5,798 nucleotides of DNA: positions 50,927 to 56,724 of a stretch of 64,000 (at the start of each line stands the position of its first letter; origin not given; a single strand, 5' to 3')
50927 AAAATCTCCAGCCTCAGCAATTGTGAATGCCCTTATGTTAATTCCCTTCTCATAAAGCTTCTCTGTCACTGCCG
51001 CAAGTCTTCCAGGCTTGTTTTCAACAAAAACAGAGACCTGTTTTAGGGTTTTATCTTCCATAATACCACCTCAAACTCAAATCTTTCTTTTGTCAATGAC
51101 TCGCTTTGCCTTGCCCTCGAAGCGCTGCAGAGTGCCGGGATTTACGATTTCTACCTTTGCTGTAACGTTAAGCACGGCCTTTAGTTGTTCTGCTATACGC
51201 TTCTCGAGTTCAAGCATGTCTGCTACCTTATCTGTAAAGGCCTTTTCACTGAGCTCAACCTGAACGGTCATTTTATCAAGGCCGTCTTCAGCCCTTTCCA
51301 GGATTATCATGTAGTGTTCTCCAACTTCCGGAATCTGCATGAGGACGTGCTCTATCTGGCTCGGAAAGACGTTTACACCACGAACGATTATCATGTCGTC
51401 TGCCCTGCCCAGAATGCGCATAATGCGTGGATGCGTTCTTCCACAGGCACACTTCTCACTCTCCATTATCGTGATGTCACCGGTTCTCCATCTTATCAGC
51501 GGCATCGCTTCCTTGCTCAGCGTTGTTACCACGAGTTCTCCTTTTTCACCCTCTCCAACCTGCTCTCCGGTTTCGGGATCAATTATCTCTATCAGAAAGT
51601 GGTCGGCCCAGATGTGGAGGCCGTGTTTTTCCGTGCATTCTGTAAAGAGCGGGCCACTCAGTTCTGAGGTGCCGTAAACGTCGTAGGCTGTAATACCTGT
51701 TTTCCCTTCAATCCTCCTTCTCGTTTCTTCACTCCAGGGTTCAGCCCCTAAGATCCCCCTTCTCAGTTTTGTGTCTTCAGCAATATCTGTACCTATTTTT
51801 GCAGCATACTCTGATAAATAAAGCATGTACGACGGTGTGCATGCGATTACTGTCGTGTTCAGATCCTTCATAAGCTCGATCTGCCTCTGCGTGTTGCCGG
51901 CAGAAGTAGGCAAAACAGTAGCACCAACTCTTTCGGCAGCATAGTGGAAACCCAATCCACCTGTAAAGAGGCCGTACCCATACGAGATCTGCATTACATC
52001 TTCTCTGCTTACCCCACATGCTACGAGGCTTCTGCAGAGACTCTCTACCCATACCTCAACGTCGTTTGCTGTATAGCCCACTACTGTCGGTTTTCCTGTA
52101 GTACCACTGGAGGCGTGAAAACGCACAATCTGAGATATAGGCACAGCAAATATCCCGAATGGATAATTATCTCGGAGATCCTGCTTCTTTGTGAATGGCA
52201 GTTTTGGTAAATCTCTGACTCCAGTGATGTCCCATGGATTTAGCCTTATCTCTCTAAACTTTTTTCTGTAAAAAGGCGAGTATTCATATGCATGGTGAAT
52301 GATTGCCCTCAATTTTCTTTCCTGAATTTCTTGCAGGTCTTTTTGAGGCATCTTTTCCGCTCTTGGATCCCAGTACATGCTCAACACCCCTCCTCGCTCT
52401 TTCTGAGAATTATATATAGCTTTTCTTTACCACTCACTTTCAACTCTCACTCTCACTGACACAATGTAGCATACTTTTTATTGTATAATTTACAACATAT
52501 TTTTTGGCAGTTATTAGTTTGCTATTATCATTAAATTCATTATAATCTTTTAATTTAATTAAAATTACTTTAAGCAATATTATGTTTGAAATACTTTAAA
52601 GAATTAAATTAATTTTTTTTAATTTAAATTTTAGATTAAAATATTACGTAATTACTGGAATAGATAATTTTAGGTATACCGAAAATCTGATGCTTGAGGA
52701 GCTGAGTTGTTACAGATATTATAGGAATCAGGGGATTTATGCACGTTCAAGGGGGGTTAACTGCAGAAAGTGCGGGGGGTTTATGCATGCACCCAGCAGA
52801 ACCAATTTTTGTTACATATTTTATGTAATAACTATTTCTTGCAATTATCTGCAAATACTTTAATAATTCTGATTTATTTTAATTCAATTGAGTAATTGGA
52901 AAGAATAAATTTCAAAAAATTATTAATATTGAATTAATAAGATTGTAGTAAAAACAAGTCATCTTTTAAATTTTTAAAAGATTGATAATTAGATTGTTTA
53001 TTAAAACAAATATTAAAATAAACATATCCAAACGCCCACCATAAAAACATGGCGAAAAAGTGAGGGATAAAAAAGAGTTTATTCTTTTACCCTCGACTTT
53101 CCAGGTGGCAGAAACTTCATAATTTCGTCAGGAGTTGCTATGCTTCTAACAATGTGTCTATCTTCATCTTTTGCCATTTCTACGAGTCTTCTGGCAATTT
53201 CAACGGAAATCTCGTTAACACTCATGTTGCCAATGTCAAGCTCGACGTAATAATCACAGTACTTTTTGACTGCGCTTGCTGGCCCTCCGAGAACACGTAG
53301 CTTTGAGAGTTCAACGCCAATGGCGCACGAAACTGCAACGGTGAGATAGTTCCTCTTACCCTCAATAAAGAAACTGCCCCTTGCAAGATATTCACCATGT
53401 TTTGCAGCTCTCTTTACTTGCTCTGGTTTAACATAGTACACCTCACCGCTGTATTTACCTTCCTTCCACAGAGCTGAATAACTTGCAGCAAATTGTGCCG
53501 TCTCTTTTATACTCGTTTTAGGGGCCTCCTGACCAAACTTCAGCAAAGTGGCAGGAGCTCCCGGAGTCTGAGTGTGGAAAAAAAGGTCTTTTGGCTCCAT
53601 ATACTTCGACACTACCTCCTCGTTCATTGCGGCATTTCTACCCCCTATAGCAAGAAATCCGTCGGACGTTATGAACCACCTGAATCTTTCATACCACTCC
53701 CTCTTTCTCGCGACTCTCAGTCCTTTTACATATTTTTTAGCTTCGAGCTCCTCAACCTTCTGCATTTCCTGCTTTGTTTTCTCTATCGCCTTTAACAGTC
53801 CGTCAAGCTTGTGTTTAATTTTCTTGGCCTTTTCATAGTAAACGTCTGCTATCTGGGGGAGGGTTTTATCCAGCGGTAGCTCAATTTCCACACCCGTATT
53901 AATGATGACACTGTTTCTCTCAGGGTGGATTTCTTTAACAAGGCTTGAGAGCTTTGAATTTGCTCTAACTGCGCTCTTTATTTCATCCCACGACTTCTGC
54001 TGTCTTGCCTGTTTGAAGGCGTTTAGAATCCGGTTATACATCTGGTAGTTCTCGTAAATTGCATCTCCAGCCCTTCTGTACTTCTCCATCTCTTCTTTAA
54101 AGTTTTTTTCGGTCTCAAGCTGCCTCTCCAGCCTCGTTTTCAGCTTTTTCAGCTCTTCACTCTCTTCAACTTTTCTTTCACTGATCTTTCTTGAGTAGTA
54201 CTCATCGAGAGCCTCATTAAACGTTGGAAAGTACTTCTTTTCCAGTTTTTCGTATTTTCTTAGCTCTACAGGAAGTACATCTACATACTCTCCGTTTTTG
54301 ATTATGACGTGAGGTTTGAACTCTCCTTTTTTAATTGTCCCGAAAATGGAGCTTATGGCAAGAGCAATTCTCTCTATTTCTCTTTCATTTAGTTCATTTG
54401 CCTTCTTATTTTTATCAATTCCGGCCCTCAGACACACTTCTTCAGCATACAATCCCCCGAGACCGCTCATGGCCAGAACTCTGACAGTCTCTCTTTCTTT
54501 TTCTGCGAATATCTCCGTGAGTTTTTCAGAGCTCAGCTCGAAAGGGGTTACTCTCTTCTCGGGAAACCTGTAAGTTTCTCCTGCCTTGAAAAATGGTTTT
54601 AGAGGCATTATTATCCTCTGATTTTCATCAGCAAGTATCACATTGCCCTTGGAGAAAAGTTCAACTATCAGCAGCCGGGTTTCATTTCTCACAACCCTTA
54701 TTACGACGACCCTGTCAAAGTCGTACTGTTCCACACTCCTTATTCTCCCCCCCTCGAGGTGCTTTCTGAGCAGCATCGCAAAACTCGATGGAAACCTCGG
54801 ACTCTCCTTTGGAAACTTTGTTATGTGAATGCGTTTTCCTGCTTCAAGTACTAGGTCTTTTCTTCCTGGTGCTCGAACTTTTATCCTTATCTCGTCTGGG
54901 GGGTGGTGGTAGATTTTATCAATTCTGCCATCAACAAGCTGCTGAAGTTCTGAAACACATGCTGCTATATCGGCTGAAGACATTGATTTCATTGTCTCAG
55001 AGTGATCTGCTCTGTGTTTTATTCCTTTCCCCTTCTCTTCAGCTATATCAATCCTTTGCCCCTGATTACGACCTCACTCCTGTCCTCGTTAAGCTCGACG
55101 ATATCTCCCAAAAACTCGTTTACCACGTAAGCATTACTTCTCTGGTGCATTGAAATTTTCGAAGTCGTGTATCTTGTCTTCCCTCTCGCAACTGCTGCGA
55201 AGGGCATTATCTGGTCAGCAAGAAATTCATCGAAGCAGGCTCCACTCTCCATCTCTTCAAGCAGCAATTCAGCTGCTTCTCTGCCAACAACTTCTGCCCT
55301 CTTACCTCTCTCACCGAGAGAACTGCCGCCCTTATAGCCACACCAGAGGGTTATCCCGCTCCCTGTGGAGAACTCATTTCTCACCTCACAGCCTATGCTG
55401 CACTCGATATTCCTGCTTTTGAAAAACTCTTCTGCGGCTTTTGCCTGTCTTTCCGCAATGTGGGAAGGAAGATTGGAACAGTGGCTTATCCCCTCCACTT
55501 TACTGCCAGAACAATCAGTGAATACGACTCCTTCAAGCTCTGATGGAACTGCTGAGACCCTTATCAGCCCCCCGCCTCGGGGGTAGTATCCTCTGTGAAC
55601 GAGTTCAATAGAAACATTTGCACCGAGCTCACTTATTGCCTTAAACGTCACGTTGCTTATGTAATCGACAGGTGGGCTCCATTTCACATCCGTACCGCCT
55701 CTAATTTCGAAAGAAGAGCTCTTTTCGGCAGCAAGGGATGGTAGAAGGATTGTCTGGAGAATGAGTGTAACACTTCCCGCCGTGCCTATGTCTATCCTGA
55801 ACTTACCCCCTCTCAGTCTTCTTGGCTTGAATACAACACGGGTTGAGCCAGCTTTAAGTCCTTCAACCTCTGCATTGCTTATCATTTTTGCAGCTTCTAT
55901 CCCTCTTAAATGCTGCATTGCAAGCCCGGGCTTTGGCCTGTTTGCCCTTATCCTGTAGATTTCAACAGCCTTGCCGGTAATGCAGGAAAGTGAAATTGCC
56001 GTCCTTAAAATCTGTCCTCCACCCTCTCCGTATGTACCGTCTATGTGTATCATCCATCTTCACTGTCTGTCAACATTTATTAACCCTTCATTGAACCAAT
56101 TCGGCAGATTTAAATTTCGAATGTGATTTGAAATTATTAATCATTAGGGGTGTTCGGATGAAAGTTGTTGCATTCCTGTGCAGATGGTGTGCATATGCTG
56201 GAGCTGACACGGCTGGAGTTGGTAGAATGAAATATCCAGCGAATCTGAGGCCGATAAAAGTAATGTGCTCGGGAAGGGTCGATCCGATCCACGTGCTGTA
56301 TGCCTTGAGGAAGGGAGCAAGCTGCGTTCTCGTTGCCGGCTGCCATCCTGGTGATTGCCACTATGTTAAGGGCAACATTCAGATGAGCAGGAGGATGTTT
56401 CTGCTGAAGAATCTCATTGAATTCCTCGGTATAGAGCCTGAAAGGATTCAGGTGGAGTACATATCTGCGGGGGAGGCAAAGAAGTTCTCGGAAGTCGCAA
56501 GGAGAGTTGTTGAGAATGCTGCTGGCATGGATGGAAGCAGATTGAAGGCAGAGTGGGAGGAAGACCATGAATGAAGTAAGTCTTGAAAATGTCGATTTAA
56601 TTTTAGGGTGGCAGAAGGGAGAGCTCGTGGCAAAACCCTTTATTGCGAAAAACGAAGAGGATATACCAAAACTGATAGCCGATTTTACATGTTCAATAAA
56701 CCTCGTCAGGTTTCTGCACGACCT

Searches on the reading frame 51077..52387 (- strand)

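Call 30: search_protein_families(library=pfam, proteins=[window:51077-52387:-], max_evalue=0.001)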
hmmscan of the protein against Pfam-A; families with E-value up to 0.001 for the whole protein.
window:51077-52387:- (436 aa): 3 families
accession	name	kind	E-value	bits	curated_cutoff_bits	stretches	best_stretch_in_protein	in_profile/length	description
PF14535.12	AMP-binding_C_2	-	1.1e-35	122.2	25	1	337-434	1-96/96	AMP-binding enzyme C-terminal domain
PF00501.34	AMP-binding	-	3.5e-17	62.7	29.9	1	93-288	170-375/384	AMP-binding enzyme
PF04443.18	LuxE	-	5.6e-05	22.6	24.9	1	236-332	282-377/391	Acyl-protein synthetase, LuxE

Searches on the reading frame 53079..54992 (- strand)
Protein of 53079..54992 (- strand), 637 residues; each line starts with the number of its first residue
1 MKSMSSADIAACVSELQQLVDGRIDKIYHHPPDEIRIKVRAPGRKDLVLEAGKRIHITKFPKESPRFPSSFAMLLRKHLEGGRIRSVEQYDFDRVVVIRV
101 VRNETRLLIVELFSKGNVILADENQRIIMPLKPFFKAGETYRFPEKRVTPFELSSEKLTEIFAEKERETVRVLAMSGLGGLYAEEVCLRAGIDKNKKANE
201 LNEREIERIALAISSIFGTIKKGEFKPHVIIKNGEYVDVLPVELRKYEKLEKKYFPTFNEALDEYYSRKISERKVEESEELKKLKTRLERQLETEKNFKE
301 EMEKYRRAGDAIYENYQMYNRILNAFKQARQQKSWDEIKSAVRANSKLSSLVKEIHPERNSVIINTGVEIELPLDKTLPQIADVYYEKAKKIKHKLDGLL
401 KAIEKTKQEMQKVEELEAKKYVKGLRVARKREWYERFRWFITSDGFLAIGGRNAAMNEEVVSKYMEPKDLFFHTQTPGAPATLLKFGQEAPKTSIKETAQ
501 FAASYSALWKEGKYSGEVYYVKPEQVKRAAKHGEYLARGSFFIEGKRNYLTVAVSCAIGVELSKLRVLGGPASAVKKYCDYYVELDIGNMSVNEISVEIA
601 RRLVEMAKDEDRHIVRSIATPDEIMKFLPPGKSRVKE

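Call 30: search_protein_families(library=pfam, proteins=[window:53079-54992:-], max_evalue=0.001)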
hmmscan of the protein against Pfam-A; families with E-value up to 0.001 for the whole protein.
window:53079-54992:- (637 aa): 4 families
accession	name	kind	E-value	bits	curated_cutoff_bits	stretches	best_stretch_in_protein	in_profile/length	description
PF05833.16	NFACT_N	-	1.5e-81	274.9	31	1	7-418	3-419/456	NFACT N-terminal and middle domains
PF05670.18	NFACT-R_1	-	4.1e-27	95.3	29.8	1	437-545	2-112/112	NFACT protein RNA binding domain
PF06831.19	H2TH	-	6.3e-06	26.5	34.7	1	175-217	36-78/93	Formamidopyrimidine-DNA glycosylase H2TH domain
PF00416.27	Ribosomal_S13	-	2.2e-05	25.3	31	1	170-248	15-93/128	Ribosomal protein S13/S18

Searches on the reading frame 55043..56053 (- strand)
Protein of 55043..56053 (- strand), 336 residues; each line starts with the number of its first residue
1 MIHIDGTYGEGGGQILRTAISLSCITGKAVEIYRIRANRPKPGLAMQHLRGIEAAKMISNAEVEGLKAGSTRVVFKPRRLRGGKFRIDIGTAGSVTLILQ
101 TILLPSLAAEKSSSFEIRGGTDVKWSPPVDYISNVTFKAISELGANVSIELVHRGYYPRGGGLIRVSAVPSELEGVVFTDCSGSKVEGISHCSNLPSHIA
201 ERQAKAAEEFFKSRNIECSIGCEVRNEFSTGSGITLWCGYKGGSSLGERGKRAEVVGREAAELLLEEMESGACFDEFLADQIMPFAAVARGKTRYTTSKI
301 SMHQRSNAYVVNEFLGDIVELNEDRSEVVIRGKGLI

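Call 30: search_protein_families(library=pfam, proteins=[window:55043-56053:-], max_evalue=0.001)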
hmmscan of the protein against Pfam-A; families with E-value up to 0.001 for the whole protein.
window:55043-56053:- (336 aa): 2 families
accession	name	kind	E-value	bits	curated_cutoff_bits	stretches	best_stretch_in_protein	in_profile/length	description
PF01137.26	RTC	-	2.4e-78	262.8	27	1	8-316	1-216/221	RNA 3'-terminal phosphate cyclase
PF05189.18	RTC_insert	-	1.9e-19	70.4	23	1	185-269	8-102/102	RNA 3'-terminal phosphate cyclase (RTC), insert domain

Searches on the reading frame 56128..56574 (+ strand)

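Call 30: search_protein_families(library=pfam, proteins=[window:56128-56574:+], max_evalue=0.001)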
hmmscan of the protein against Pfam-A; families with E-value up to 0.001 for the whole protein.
window:56128-56574:+ (148 aa): 1 family
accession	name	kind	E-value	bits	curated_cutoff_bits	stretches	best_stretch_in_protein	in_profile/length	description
PF02662.21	FlpD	-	3.2e-49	166.5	22.3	1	13-130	1-118/123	Methyl-viologen-reducing hydrogenase, delta subunit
